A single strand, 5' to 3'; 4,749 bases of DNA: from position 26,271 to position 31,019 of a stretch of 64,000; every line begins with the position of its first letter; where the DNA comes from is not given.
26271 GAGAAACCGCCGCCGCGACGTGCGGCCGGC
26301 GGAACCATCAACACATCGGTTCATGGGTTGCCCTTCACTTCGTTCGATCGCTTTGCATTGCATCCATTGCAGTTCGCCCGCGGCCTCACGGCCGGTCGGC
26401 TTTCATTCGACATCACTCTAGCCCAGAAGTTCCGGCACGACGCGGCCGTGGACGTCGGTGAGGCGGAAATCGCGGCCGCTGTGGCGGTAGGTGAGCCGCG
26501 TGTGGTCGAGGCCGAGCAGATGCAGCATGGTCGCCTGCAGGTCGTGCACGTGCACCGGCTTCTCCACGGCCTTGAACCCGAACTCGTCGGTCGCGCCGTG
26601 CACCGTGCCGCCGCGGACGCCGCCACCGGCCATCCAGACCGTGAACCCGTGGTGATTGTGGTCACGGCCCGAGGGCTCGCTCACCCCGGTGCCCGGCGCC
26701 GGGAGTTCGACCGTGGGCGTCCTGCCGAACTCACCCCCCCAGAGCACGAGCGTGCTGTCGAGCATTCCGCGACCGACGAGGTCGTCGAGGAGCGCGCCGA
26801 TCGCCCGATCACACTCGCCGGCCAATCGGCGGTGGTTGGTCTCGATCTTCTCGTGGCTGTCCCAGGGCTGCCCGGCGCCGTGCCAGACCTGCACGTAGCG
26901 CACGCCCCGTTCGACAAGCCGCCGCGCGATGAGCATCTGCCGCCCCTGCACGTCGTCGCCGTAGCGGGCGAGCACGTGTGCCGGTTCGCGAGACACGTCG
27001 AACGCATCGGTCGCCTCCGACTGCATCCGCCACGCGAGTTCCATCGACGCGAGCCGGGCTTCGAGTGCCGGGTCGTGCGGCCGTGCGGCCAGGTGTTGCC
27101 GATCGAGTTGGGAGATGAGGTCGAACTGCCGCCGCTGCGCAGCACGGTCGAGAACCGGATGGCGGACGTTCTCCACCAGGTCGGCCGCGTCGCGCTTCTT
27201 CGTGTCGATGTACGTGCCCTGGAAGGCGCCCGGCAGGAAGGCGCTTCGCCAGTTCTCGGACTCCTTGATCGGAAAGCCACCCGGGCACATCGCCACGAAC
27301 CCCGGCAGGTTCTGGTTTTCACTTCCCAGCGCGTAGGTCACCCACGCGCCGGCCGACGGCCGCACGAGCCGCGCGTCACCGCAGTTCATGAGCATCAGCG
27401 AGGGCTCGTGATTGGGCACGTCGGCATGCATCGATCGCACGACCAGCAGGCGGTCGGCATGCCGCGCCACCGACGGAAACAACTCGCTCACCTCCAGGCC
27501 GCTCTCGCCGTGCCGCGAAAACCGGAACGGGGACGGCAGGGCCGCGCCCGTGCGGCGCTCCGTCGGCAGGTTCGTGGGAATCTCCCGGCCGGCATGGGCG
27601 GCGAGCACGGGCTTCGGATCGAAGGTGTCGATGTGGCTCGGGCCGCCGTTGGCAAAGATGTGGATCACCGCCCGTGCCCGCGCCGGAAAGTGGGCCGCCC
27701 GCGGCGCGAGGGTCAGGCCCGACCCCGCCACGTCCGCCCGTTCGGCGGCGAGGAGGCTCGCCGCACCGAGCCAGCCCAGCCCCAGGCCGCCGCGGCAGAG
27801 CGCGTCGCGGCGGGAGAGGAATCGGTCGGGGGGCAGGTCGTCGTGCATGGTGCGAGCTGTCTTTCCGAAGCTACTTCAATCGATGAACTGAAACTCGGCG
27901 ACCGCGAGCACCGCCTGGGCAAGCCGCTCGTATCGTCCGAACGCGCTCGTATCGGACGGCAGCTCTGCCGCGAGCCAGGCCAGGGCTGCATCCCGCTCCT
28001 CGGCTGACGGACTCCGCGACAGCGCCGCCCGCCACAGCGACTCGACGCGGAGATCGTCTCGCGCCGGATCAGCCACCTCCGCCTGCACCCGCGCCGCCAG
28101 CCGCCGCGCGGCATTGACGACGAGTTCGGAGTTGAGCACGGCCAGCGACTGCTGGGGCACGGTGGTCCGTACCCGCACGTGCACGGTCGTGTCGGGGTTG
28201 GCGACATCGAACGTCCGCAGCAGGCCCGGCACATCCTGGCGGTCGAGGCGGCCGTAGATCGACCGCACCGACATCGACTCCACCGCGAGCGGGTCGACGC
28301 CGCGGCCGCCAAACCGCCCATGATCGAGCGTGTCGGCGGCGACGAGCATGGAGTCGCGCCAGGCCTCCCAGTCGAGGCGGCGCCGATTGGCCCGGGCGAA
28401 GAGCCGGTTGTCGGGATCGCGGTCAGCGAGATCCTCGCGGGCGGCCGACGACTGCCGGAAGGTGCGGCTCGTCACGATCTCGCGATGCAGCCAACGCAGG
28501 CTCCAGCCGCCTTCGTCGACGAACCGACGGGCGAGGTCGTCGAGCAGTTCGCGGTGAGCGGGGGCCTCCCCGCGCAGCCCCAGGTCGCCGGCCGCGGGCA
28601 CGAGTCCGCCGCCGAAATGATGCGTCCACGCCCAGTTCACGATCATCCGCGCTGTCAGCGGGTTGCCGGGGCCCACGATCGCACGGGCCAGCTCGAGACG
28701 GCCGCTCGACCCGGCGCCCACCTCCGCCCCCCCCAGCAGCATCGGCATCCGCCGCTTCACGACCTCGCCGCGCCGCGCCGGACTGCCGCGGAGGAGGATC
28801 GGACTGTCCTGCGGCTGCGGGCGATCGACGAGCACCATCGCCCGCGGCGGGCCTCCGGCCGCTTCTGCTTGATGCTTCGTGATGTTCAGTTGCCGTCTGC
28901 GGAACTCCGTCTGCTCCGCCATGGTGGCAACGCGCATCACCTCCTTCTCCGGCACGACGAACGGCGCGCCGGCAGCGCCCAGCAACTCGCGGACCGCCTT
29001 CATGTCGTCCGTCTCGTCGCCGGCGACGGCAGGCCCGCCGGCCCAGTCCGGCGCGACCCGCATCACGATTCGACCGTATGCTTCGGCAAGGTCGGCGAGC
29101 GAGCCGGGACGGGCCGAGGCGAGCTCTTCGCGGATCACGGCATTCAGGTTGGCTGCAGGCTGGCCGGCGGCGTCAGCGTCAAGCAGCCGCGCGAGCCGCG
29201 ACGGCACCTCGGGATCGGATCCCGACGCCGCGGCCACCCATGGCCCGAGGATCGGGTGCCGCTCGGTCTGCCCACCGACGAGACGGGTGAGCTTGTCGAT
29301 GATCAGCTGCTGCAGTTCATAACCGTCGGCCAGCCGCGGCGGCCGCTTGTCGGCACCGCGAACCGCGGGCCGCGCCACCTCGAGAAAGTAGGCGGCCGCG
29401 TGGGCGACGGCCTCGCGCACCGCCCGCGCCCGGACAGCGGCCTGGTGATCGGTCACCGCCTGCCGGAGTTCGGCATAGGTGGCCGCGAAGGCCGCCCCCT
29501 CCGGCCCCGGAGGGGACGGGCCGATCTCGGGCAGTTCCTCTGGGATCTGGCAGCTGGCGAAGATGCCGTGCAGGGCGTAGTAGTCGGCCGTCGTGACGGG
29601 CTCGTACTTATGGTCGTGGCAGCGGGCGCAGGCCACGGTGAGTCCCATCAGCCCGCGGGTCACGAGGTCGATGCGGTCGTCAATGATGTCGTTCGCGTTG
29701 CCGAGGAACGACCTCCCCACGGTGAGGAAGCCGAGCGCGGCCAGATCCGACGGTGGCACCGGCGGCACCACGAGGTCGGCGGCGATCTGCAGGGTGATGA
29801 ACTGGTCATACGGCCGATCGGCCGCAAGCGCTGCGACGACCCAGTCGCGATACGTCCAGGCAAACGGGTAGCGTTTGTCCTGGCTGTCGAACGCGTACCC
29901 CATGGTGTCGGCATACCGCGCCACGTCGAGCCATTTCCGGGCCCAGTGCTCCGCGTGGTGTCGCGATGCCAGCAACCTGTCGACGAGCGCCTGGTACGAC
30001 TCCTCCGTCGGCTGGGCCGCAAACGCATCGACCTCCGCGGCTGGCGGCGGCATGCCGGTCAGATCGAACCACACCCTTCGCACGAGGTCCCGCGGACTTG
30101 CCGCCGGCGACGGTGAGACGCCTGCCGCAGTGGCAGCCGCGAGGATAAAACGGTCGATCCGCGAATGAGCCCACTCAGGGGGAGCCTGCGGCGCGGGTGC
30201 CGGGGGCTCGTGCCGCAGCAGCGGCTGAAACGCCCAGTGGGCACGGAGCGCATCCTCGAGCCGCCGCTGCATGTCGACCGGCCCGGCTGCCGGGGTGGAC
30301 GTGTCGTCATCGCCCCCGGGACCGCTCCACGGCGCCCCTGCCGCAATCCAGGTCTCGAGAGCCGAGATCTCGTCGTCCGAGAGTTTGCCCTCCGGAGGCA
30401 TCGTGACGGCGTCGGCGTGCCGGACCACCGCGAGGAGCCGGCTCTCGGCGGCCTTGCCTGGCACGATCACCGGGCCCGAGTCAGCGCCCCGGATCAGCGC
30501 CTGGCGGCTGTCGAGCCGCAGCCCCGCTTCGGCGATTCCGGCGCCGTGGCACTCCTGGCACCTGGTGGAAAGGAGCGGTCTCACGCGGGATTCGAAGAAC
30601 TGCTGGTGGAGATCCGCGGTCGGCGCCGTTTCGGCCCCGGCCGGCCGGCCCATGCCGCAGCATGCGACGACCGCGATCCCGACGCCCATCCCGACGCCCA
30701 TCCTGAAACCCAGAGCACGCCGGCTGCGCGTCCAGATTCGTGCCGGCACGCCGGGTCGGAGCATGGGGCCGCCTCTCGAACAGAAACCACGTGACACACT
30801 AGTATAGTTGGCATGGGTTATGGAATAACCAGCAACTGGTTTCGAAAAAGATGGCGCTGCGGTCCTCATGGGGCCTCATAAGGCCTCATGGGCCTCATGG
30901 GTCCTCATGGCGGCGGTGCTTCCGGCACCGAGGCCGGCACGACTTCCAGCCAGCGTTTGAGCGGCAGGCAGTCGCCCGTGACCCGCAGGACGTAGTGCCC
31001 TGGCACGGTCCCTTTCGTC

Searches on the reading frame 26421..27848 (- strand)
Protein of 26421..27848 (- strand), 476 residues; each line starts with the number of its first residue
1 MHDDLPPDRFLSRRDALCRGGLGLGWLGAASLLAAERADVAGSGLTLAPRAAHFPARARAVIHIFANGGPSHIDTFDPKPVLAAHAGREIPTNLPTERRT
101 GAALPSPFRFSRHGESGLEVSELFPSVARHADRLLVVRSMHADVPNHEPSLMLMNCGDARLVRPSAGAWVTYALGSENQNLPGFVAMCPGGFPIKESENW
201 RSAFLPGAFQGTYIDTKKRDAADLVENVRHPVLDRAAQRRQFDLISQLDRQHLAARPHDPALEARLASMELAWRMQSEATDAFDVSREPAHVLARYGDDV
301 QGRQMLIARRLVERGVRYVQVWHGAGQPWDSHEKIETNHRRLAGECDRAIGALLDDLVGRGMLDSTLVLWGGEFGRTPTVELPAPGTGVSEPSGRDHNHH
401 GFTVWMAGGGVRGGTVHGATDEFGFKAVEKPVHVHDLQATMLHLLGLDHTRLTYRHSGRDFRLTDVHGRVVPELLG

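Call 75: search_protein_families(library=pfam, proteins=[window:26421-27848:-], max_evalue=0.00001)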
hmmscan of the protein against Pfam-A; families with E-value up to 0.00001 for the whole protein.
window:26421-27848:- (476 aa): 1 family
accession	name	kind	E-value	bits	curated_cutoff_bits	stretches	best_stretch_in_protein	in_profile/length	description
PF07394.17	DUF1501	-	6.9e-144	480.2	27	1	58-475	1-390/390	Protein of unknown function (DUF1501)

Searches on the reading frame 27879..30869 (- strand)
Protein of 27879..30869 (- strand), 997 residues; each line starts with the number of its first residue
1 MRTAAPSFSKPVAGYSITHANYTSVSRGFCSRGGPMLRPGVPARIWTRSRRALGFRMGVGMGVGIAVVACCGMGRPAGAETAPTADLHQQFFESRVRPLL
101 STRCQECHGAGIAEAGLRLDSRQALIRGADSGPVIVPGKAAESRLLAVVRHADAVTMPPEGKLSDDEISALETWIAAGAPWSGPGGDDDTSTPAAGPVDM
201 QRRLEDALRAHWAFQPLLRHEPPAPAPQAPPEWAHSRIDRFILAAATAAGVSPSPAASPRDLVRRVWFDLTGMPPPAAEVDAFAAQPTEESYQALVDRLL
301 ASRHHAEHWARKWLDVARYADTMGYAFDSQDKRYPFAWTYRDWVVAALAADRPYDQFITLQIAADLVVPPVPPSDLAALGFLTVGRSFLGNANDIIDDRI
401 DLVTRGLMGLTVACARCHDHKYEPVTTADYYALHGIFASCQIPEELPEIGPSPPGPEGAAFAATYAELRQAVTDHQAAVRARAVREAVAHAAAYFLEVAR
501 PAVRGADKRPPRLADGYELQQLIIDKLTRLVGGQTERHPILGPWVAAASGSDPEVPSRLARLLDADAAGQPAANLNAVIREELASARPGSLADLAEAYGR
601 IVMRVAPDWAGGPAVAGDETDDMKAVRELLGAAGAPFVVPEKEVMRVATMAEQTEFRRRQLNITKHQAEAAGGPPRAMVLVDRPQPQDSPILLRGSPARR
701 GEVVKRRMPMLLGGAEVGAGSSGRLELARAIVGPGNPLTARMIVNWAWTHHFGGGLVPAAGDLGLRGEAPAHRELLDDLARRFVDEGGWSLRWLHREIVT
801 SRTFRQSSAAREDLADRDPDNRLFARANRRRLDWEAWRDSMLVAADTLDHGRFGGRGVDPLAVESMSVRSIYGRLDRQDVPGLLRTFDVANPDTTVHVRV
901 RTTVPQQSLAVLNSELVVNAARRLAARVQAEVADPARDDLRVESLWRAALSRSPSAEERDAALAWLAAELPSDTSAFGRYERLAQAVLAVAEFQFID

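Call 58: search_protein_families(library=pfam, proteins=[window:27879-30869:-], max_evalue=0.00001)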
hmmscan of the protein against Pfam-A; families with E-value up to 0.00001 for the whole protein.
window:27879-30869:- (997 aa): 4 families
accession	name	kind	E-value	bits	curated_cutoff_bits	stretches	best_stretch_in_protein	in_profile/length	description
PF07587.16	PSD1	-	3.5e-71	239.9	28.5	1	723-964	1-242/244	Protein of unknown function (DUF1553)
PF07583.16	PSCyt2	-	3.6e-69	233.3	29.8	1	237-440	1-207/209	Protein of unknown function (DUF1549)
PF07635.16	PSCyt1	-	1e-14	55.3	22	1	104-161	1-59/59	Planctomycete cytochrome C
PF13442.11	Cytochrome_CBB3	-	7e-06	26.7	27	0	100-175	10-68/68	Cytochrome C oxidase, cbb3-type, subunit III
